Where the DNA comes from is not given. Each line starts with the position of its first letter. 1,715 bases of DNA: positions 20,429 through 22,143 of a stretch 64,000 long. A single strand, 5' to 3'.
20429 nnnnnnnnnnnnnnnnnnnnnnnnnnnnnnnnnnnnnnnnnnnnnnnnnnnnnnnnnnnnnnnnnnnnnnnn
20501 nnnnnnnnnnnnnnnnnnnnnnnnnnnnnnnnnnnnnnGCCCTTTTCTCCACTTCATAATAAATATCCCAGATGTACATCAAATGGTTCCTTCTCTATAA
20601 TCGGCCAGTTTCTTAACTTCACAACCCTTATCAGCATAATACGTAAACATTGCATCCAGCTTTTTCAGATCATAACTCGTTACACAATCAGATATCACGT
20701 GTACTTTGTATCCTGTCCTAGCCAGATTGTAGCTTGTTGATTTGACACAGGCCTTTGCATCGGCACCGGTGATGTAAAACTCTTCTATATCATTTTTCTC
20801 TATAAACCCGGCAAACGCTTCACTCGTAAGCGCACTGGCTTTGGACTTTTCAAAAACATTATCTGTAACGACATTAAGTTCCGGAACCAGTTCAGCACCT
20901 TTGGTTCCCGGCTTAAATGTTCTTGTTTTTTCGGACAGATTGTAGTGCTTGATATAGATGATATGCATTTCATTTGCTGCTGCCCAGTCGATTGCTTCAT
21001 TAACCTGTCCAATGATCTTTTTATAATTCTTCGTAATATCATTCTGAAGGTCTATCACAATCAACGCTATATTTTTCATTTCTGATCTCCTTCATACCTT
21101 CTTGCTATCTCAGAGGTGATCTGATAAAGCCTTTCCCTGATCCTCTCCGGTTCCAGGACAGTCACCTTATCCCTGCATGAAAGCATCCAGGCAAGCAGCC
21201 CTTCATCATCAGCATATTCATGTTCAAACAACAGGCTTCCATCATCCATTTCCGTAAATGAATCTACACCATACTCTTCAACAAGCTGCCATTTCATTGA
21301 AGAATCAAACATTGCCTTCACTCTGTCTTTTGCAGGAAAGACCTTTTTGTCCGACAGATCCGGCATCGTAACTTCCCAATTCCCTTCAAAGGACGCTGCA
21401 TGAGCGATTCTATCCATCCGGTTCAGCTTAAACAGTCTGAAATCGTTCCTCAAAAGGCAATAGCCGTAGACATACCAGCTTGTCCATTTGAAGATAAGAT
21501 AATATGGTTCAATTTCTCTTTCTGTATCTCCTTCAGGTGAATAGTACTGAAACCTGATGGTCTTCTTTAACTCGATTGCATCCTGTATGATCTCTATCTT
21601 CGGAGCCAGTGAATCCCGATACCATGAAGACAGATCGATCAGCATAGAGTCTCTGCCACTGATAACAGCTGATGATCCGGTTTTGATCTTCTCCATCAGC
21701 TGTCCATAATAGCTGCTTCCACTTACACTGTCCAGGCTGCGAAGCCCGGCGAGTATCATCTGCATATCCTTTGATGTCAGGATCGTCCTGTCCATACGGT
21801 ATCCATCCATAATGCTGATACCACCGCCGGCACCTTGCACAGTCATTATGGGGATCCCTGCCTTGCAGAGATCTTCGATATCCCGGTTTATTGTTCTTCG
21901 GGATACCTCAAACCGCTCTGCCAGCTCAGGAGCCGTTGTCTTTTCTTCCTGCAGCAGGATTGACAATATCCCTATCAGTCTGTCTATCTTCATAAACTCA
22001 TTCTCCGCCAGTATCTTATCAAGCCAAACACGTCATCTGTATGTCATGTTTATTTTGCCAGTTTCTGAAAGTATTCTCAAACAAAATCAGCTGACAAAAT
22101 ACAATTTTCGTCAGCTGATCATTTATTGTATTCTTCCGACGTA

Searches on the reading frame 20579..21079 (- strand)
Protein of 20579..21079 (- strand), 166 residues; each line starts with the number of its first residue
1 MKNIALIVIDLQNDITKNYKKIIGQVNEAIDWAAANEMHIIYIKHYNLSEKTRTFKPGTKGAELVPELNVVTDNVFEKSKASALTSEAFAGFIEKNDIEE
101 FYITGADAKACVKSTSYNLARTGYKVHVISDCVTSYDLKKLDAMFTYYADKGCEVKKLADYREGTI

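Call 92: search_protein_families(library=pfam, proteins=[window:20579-21079:-], max_evalue=0.00001)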
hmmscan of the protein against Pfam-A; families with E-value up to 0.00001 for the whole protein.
window:20579-21079:- (166 aa): 1 family
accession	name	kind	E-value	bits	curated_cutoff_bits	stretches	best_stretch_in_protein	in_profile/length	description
PF00857.26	Isochorismatase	-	1.6e-31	110.2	27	1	5-156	2-171/175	Isochorismatase domain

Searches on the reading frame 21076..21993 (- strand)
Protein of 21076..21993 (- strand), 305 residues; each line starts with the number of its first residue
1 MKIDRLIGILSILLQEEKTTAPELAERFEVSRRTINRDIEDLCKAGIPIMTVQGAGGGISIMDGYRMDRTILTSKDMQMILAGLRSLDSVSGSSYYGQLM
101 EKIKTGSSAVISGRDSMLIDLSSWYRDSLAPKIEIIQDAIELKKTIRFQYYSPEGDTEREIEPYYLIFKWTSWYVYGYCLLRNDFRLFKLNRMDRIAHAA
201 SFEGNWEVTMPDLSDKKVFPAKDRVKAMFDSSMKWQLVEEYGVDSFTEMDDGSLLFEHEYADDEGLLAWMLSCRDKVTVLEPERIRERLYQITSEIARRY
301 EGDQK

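Call 93: search_protein_families(library=pfam, proteins=[window:21076-21993:-], max_evalue=0.00001)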
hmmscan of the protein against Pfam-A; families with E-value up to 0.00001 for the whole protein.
window:21076-21993:- (305 aa): 6 families
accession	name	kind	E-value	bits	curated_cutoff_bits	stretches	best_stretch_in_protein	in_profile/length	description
PF13280.12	WYL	-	4.7e-21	75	21.8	1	133-196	3-68/70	WYL domain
PF08279.18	HTH_11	-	6.8e-15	55.1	25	1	5-56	1-53/55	HTH domain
PF25583.1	WCX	-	1.2e-09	38.8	23.9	1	224-296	4-75/76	WCX domain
PF19187.6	HTH_PafC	-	4.5e-07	30.1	32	1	2-94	2-101/115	PafC helix-turn-helix domain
PF08220.18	HTH_DeoR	-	3.9e-06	27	21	1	7-49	3-44/57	DeoR-like helix-turn-helix domain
PF13412.12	HTH_24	-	7e-06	26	21.9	0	7-47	6-46/48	Winged helix-turn-helix DNA-binding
